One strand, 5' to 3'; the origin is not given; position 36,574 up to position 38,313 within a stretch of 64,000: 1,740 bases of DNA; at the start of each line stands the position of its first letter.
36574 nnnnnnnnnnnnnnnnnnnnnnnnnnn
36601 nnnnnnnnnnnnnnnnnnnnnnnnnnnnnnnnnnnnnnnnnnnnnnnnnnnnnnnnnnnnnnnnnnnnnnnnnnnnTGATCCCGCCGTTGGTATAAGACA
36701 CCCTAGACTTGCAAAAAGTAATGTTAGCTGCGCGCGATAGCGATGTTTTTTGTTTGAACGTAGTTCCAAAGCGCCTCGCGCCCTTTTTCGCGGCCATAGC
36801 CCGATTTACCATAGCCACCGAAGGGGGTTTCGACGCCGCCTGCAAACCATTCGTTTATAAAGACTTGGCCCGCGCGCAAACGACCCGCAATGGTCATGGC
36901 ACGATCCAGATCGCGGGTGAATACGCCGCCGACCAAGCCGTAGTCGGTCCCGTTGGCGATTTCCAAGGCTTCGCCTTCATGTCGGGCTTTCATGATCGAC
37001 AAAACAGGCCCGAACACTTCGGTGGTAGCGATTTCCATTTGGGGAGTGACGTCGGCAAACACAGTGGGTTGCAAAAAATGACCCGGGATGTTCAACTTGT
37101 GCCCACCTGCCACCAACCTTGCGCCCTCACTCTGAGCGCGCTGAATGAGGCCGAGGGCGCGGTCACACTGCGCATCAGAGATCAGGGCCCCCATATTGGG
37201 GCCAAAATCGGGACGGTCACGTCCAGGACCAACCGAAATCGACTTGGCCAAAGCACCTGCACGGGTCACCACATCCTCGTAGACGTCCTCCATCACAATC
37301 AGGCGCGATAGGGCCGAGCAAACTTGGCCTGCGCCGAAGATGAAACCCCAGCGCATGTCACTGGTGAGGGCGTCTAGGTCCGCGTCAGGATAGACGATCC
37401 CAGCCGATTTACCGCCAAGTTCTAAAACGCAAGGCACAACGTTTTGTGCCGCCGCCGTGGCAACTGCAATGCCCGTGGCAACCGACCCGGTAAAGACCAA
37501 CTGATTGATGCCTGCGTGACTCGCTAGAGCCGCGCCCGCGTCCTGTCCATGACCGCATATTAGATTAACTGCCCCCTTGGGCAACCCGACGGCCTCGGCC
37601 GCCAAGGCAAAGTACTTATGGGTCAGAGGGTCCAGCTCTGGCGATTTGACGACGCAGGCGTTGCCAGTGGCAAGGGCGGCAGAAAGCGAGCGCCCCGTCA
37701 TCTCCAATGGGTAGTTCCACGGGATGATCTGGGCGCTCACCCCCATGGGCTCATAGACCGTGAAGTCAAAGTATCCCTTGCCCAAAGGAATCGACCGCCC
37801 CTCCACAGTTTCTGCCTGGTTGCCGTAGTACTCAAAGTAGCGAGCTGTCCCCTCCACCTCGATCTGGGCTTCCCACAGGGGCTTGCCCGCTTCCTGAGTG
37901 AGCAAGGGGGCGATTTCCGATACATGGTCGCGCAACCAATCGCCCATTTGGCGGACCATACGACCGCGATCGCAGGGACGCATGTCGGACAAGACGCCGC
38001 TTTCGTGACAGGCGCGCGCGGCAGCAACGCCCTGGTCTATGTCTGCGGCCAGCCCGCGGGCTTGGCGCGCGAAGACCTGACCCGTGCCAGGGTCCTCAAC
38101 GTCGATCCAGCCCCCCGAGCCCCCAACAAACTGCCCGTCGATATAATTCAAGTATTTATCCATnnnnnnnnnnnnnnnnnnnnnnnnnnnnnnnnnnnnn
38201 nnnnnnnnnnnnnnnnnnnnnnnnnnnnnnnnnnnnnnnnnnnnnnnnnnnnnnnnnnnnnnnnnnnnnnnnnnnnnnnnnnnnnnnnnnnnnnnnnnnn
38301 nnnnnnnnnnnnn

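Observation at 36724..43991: Divergent catabolic cluster: RpiR regulator - Rieske oxygenase (no reductase) - ALDH, opposite a DMGDH-like dehydrogenase and a class III aminotransferase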

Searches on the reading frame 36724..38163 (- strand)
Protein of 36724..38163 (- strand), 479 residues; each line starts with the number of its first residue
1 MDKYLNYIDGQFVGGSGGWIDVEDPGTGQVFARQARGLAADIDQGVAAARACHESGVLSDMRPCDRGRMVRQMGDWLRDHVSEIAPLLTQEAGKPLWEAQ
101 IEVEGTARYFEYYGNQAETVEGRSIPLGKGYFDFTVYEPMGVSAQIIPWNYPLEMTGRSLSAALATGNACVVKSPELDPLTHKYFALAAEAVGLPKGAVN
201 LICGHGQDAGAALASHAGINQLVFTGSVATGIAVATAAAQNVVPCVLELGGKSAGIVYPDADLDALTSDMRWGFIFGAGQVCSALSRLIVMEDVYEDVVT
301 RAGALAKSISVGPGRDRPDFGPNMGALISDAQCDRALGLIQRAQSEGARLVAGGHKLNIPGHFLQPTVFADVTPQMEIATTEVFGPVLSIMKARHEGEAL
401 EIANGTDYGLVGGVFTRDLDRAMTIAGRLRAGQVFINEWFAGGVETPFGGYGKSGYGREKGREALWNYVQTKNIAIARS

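Call 3: search_protein_families(library=pfam, proteins=[window:36724-38163:-])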
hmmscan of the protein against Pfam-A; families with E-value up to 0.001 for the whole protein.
window:36724-38163:- (479 aa): 1 family
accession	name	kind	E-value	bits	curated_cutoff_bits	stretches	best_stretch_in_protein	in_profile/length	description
PF00171.27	Aldedh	-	8.4e-145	483.3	23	1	17-474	6-461/461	Aldehyde dehydrogenase family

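Call 4: search_protein_families(library=ncbifam, proteins=[window:36724-38163:-])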
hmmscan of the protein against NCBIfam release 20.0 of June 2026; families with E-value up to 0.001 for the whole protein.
window:36724-38163:- (479 aa): 42 families (the best 25 are shown)
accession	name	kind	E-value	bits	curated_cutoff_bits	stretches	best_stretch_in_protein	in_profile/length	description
TIGR01804.1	BADH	equivalog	4.6e-115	384.8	668.6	1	7-472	1-467/467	betaine-aldehyde dehydrogenase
NF009725.0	PRK13252.1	equivalog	2.1e-112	376.1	593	1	3-476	6-479/488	betaine-aldehyde dehydrogenase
NF010000.0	PRK13473.1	subfamily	1.3e-108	363.7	615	1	6-476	5-472/475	aminobutyraldehyde dehydrogenase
NF045736.1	PaDhStyDRhodo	equivalog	3.8e-104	348.9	800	1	7-475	6-476/479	phenylacetaldehyde dehydrogenase StyD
TIGR02299.1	HpaE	equivalog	4.2e-103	345.5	638.35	1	6-478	3-478/488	5-carboxymethyl-2-hydroxymuconate semialdehyde dehydrogenase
NF045735.1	PaDhStyDPseudo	equivalog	9.6e-101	337.8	850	1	7-477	6-482/483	phenylacetaldehyde dehydrogenase StyD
NF006916.0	PRK09407.1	equivalog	1.2e-98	331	521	1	18-478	34-494/526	succinic semialdehyde dehydrogenase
NF007497.0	PRK10090.1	equivalog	1.6e-98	330.6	500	1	3-474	6-475/480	aldehyde dehydrogenase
NF007352.0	PRK09847.1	equivalog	2.4e-94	316.6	850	1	9-477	25-492/495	aldehyde dehydrogenase PuuC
NF052305.1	DioxValDhHalo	equivalog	4.4e-94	316.1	750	1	2-474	3-479/483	2,5-dioxovalerate dehydrogenase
NF050026.1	AcaldDHExaC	equivalog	1.2e-92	311.2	900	1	2-477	14-494/503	acetaldehyde dehydrogenase ExaC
TIGR03216.1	OH_muco_semi_DH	equivalog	2.4e-91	306.7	693.25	1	5-476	2-479/481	2-hydroxymuconic semialdehyde dehydrogenase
TIGR01780.1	SSADH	subfamily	3.5e-88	296.5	646.35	1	22-472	1-448/448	succinate-semialdehyde dehydrogenase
NF042993.1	AlphKGSA_gudD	equivalog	5.4e-86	289.2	770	1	3-476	3-480/481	alpha-ketoglutaric semialdehyde dehydrogenase GucD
TIGR04284.1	aldehy_Rv0768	hypoth_equivalog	9.9e-85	285.3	775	1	7-476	4-478/480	aldehyde dehydrogenase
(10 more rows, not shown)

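Call 10: search_solved_structures(query=window:36724-38163:-, max_evalue=1e-90)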
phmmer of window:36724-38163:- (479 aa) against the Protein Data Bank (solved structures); distinct sequences matched with E-value up to 1e-90: 36.
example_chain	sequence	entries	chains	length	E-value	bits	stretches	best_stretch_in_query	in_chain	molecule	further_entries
4ywe_A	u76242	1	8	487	3.7e-113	382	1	19-477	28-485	Putative aldehyde dehydrogenase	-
5gtk_A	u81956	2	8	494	1.3e-100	340.6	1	6-475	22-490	Betaine-aldehyde dehydrogenase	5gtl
5gt6_A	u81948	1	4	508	1.4e-100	340.4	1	6-475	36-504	Betaine-aldehyde dehydrogenase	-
4pxl_A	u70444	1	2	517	1.5e-100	340.4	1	7-475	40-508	Cytosolic aldehyde dehydrogenase RF2C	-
6alj_A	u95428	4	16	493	4.4e-100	338.8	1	16-476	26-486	Aldehyde dehydrogenase 1A2 | Retinal dehydrogenase 2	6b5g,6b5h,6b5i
9r6n_A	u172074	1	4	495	4.5e-100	338.8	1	16-476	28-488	Retinal dehydrogenase 2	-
4x2q_A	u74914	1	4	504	4.8e-100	338.7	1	16-476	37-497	Retinal dehydrogenase 2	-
9r3z_A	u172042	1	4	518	5.2e-100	338.6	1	16-476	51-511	Retinal dehydrogenase 2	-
4qf6_A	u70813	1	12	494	6.2e-100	338.3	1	6-475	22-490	Aldehyde dehydrogenase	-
4qet_A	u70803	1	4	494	1.2e-99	337.4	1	6-475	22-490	Aldehyde dehydrogenase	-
1bi9_A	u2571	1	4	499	9.3e-98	331.2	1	16-476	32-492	RETINAL DEHYDROGENASE TYPE II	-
1a4z_A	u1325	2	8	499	1.3e-97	330.7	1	23-476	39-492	ALDEHYDE DEHYDROGENASE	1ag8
4fr8_A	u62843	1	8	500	1.6e-97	330.4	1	23-476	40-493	Aldehyde dehydrogenase, mitochondrial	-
4go3_A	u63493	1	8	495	1.8e-97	330.2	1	7-474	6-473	Putative gamma-hydroxymuconic semialdehyde dehydrogenase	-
1cw3_A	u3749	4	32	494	2e-97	330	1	23-476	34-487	MITOCHONDRIAL ALDEHYDE DEHYDROGENASE | ALDEHYDE DEHYDROGENASE, MITOCHONDRIAL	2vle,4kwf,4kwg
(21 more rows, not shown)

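Call 81: find_homologous_proteins(query=window:36724-38163:-)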
Query window:36724-38163:- (479 aa): 7630 proteins with E <= 0.001 among 8000 candidates; the best 120 are listed.
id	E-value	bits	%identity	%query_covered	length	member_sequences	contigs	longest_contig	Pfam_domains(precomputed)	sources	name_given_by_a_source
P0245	0.0e+0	1088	100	100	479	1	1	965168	PF00171.28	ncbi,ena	-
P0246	0.0e+0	1025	94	100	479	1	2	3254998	PF00171.28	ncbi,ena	-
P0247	7.7e-276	933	83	100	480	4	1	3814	PF00171.28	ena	-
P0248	7.0e-275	930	83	100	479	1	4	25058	PF00171.28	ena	-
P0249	5.6e-272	921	81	100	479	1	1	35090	PF00171.28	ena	-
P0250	9.7e-270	913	82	100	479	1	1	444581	PF00171.28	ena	-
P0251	1.6e-268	909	81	100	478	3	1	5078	PF00171.28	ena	-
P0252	1.0e-229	781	72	99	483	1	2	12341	PF00171.28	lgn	-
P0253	3.9e-229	779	70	99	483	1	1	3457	PF00171.28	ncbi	ncbi:MAG: aldehyde dehydrogenase family protein [Pseudomonadota bacterium]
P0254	4.9e-229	779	72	99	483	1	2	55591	PF00171.28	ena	-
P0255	3.0e-228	776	72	99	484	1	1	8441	PF00171.28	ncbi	-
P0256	3.2e-228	776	72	100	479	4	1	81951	PF00171.28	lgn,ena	-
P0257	5.4e-228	776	71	99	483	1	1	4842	PF00171.28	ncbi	-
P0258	9.5e-228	775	72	99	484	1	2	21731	PF00171.28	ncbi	-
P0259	5.3e-227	772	72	99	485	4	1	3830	PF00171.28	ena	-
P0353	6.2e-220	749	69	99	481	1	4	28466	PF00171.28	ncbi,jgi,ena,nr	ncbi:aldehyde dehydrogenase family protein [Planktomarina temperata]|nr:aldehyde dehydrogenase famil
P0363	1.2e-219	748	69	99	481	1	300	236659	PF00171.28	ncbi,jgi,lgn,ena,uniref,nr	ncbi:MAG: aldehyde dehydrogenase family protein [Octadecabacter sp.]|jgi:aldehyde dehydrogenase (NAD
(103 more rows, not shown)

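Call 82: find_encoding_contigs(protein=P0245, flank=3000, max_places=1)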
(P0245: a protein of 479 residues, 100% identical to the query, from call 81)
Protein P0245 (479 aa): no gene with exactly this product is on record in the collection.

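Call 83: find_encoding_contigs(protein=P0363, flank=9000, max_places=2)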
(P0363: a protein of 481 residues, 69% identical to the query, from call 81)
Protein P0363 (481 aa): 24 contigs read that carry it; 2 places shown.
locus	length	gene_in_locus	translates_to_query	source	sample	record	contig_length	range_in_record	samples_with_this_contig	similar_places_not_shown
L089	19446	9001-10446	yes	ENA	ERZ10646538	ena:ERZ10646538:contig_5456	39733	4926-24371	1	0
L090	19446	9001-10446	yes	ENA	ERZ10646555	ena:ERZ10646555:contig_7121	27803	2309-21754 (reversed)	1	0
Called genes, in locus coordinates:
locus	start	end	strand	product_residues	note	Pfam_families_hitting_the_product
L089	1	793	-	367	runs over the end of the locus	PF02746:MR_MLE_N, PF13378:MR_MLE_C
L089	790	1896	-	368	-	PF02746:MR_MLE_N, PF13378:MR_MLE_C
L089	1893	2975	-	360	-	PF08240:ADH_N, PF00107:ADH_zinc_N, PF13602:ADH_zinc_N_2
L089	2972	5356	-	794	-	PF01266:DAO, PF16350:FAO_M, PF01571:GCV_T, PF08669:GCV_T_C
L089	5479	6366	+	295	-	PF01418:HTH_6, PF13580:SIS_2 (faint), PF01380:SIS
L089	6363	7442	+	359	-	PF00355:Rieske, PF00848:Ring_hydroxyl_A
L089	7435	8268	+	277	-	-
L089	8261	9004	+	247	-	PF19798:Sulfotransfer_5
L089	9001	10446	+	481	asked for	PF00171:Aldedh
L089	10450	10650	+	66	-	-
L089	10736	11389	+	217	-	PF00665:rve (weak), PF13610:DDE_Tnp_IS240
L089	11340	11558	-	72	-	-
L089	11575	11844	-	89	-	-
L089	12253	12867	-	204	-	PF01323:DSBA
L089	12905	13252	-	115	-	-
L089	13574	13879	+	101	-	PF11746:DUF3303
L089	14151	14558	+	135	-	PF06610:AlaE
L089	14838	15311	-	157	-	PF01638:HxlR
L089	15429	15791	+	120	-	-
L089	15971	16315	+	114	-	-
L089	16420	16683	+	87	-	-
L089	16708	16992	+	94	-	-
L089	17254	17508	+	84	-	PF11746:DUF3303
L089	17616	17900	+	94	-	-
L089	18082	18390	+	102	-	-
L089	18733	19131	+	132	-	PF02627:CMD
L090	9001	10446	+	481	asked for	PF00171:Aldedh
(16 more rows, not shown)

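Call 84: find_encoding_contigs(protein=P0353, flank=9000, max_places=1)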
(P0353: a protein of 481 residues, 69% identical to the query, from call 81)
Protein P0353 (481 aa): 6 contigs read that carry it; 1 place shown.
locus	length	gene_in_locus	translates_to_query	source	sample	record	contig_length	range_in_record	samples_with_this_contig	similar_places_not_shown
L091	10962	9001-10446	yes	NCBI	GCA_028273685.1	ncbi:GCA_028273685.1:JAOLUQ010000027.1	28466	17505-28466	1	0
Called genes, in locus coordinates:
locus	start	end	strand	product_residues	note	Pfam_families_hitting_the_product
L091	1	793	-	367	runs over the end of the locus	PF02746:MR_MLE_N, PF13378:MR_MLE_C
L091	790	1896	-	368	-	PF02746:MR_MLE_N, PF13378:MR_MLE_C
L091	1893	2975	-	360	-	PF08240:ADH_N, PF00107:ADH_zinc_N, PF13602:ADH_zinc_N_2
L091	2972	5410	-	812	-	PF01266:DAO, PF13738:Pyr_redox_3 (faint), PF16350:FAO_M, PF01571:GCV_T, PF08669:GCV_T_C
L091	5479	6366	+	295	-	PF01418:HTH_6, PF13580:SIS_2 (faint), PF01380:SIS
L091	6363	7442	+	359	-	PF00355:Rieske, PF00848:Ring_hydroxyl_A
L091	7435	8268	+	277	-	-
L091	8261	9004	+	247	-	PF19798:Sulfotransfer_5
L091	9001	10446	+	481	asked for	PF00171:Aldedh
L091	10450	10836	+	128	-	PF02627:CMD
